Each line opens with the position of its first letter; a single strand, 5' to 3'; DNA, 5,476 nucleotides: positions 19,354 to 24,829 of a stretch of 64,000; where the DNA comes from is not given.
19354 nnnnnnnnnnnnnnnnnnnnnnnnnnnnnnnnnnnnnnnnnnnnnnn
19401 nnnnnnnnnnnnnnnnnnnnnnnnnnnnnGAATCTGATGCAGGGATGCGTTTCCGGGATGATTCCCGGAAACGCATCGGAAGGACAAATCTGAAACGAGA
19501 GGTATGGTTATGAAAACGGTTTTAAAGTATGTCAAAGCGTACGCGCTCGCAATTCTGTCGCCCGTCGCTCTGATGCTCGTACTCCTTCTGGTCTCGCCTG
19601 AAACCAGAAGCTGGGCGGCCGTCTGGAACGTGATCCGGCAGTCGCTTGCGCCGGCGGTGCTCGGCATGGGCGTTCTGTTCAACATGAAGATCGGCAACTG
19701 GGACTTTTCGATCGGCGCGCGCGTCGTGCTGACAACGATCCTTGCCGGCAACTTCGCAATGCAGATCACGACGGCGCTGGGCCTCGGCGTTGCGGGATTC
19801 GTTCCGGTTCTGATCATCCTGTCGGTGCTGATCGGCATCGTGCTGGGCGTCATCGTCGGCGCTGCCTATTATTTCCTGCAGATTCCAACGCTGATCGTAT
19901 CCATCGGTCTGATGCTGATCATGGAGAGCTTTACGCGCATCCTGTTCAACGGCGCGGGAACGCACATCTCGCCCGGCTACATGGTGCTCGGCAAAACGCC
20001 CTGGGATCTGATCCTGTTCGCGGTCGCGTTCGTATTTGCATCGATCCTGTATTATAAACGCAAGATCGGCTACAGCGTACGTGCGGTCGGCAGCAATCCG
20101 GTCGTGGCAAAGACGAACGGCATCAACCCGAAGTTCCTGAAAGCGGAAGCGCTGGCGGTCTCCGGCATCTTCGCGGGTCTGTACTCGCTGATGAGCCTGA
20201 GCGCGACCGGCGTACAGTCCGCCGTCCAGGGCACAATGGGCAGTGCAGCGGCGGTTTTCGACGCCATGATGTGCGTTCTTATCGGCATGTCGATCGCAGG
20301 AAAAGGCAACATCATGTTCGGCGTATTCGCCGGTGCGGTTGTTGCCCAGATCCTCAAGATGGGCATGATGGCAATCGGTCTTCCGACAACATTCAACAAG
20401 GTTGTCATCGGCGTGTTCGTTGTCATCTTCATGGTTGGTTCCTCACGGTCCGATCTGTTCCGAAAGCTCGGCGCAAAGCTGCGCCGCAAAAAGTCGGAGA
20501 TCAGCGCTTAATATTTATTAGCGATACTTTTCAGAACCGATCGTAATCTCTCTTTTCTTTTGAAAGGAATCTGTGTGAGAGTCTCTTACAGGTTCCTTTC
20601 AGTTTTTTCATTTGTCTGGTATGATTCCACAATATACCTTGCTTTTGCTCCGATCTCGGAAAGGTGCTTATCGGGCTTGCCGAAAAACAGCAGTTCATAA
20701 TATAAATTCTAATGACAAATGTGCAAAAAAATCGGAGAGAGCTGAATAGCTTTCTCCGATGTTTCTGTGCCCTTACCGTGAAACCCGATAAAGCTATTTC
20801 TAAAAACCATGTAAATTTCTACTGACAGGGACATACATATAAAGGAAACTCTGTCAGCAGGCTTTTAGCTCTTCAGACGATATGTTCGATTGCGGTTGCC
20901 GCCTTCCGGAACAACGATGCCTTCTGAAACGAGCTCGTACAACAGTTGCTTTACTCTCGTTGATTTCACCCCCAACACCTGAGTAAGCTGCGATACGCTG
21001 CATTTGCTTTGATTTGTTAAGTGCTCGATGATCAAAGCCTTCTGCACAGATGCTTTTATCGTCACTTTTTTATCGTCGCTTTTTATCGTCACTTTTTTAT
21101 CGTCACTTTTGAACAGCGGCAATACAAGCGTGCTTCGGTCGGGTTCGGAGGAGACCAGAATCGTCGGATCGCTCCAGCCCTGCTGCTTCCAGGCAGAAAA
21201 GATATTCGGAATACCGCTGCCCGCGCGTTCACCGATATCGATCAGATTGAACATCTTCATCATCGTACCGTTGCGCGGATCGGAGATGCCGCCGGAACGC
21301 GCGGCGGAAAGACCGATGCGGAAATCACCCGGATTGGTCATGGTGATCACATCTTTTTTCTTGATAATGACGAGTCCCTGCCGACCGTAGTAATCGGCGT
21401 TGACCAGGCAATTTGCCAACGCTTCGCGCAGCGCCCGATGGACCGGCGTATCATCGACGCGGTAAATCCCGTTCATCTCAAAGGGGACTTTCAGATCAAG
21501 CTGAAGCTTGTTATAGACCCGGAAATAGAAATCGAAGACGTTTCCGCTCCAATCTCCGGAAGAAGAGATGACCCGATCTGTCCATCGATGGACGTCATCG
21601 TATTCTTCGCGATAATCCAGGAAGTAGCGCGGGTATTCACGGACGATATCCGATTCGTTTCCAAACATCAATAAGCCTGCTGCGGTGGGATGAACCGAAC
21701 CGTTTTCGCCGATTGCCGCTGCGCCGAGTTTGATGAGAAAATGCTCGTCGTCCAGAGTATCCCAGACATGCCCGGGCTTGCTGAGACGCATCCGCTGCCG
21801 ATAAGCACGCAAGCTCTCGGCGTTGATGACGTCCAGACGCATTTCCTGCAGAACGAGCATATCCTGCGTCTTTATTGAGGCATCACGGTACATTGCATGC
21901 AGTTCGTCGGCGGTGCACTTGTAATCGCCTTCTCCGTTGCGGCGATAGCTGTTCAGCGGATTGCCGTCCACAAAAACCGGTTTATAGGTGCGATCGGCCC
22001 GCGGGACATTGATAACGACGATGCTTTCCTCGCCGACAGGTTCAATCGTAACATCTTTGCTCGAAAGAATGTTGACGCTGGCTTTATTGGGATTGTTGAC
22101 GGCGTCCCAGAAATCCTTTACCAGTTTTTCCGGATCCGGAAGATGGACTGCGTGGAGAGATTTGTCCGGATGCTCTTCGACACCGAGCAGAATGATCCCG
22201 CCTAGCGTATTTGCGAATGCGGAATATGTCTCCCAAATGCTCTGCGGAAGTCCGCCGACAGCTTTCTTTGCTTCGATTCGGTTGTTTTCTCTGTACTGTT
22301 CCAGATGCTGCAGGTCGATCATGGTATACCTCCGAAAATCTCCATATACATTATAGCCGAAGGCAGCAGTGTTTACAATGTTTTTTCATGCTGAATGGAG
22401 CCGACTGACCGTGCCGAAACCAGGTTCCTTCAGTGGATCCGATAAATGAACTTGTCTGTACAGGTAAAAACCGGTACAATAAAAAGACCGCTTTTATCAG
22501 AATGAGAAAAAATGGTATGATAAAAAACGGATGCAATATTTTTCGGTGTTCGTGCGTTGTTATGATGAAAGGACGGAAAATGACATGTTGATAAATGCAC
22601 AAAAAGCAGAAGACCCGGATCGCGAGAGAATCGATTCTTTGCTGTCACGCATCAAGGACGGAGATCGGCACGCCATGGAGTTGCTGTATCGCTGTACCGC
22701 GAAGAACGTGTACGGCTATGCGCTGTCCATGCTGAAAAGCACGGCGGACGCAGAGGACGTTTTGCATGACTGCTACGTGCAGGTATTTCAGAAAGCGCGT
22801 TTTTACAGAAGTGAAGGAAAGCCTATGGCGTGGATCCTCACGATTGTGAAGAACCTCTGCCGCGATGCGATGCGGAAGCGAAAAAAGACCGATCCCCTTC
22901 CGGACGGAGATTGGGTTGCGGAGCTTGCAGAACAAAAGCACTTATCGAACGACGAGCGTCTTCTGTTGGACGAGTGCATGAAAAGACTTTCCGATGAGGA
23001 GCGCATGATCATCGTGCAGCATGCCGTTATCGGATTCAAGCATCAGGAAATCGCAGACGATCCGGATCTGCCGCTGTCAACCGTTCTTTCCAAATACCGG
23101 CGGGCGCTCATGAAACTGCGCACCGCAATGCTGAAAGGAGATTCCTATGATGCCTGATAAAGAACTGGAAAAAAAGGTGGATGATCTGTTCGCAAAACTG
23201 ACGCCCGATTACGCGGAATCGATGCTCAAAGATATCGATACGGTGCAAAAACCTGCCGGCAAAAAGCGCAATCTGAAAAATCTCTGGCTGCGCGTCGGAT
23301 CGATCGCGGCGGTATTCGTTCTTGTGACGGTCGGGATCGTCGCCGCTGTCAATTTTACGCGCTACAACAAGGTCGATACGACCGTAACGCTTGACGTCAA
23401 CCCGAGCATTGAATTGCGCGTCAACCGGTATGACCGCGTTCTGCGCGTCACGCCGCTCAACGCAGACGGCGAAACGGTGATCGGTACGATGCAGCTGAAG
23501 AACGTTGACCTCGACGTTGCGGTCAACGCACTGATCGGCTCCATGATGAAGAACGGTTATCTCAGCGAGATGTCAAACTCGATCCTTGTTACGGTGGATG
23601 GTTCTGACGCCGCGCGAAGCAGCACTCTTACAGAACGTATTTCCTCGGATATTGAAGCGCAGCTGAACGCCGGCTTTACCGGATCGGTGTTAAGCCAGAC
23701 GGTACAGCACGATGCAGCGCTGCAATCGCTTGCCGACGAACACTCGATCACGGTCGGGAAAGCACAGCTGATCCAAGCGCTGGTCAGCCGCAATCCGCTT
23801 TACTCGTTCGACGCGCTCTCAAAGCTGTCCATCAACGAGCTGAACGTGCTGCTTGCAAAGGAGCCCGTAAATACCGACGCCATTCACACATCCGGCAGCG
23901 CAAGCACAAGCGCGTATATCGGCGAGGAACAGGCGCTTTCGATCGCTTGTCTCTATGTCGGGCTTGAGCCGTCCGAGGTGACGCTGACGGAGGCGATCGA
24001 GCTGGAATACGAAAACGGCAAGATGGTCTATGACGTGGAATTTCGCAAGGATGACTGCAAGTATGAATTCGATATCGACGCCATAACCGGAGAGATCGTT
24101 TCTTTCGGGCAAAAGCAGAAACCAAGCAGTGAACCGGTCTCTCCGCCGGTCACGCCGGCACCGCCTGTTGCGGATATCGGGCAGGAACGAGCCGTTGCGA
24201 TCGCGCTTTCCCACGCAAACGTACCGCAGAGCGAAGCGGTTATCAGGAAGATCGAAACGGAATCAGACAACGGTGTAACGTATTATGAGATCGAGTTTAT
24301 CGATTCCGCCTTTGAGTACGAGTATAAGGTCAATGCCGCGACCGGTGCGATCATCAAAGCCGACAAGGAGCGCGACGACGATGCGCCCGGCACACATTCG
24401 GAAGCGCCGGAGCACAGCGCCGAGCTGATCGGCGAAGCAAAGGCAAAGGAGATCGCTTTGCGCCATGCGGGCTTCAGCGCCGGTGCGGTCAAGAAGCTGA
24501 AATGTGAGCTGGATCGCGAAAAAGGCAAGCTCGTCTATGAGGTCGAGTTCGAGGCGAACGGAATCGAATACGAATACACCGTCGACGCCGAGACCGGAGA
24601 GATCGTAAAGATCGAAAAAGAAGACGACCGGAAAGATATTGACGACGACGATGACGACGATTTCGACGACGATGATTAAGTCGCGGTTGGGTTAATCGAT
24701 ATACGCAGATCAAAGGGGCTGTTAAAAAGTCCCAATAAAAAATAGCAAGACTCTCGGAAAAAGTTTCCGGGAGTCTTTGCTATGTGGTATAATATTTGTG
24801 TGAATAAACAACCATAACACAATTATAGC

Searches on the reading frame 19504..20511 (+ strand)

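Call 29: search_protein_families(library=pfam, proteins=[window:19504-20511:+], max_evalue=0.001)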
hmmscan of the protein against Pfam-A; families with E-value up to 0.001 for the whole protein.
window:19504-20511:+ (335 aa): 1 family
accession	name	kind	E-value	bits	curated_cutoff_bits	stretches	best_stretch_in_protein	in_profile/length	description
PF02653.21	BPD_transp_2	-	1.5e-18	67.3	26.8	1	42-309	4-268/269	Branched-chain amino acid transport system / permease component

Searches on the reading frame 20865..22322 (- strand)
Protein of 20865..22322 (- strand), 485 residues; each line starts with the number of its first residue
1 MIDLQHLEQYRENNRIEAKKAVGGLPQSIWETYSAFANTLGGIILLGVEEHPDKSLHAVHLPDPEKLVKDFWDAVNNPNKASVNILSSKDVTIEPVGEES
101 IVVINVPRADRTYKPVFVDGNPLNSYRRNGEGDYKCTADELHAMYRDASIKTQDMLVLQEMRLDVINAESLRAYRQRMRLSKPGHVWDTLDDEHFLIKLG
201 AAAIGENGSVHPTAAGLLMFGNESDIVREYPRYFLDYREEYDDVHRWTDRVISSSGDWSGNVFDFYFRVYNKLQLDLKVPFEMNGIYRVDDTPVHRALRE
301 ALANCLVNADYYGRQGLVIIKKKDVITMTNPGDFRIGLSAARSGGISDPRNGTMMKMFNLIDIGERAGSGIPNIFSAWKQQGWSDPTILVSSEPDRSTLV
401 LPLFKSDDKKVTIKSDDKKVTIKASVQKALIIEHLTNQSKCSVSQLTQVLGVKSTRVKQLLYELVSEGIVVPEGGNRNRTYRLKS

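Call 29: search_protein_families(library=pfam, proteins=[window:20865-22322:-], max_evalue=0.001)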
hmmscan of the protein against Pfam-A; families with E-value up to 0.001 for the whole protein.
window:20865-22322:- (485 aa): 2 families
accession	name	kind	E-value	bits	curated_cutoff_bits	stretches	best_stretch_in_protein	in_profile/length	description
PF04326.19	SLFN_AlbA_2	-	6.1e-10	40.1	25.3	1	12-136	1-117/118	Schlafen, AlbA_2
PF13749.12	HATPase_c_4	-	2.5e-09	37.4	26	1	323-388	10-78/89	Putative ATP-dependent DNA helicase recG C-terminal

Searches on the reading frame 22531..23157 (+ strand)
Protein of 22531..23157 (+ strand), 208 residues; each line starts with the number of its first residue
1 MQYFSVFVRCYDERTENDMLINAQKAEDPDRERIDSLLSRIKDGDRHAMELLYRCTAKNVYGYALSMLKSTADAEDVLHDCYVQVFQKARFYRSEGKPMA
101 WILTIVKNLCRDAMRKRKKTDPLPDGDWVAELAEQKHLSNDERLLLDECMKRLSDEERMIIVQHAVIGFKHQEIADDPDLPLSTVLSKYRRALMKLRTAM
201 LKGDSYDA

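Call 29: search_protein_families(library=pfam, proteins=[window:22531-23157:+], max_evalue=0.001)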
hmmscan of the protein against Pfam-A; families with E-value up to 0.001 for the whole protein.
window:22531-23157:+ (208 aa): 4 families
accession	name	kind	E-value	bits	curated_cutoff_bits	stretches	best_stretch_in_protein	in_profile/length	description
PF04542.20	Sigma70_r2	-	1e-14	54.5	24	1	52-119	1-70/71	Sigma-70 region 2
PF08281.18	Sigma70_r4_2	-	3.2e-08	33.5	25.7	1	144-196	2-54/54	Sigma-70, region 4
PF04545.22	Sigma70_r4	-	1.6e-07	31.1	24.1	1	149-197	1-49/50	Sigma-70, region 4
PF07638.17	Sigma70_ECF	-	0.00011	22.6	21.1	1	33-197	3-180/185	ECF sigma factor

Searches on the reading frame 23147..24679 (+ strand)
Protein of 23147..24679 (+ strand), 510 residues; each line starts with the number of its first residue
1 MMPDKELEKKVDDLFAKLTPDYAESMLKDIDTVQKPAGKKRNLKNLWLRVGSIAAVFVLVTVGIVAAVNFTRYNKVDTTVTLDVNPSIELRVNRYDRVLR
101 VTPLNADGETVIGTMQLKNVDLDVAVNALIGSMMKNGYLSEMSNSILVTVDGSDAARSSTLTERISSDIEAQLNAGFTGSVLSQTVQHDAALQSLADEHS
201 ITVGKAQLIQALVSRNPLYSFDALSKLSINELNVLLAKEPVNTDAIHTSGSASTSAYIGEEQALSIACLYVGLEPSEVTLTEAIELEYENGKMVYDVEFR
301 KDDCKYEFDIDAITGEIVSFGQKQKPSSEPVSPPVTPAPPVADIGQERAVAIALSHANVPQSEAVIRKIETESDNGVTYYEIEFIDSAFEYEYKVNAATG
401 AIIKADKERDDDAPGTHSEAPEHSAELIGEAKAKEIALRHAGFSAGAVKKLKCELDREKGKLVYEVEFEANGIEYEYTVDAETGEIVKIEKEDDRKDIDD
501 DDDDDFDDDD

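Call 29: search_protein_families(library=pfam, proteins=[window:23147-24679:+], max_evalue=0.001)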
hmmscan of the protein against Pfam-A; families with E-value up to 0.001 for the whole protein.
window:23147-24679:+ (510 aa): 2 families
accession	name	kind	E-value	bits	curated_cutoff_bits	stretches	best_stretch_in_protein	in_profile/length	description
PF03413.25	PepSY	-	1.2e-30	106.1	24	3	428-490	2-60/60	Peptidase propeptide and YPEB domain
PF23750.1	RsgI_M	-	2.2e-28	99.9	25.3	1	78-210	2-132/133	Anti-sigma factor RsgI-like central domain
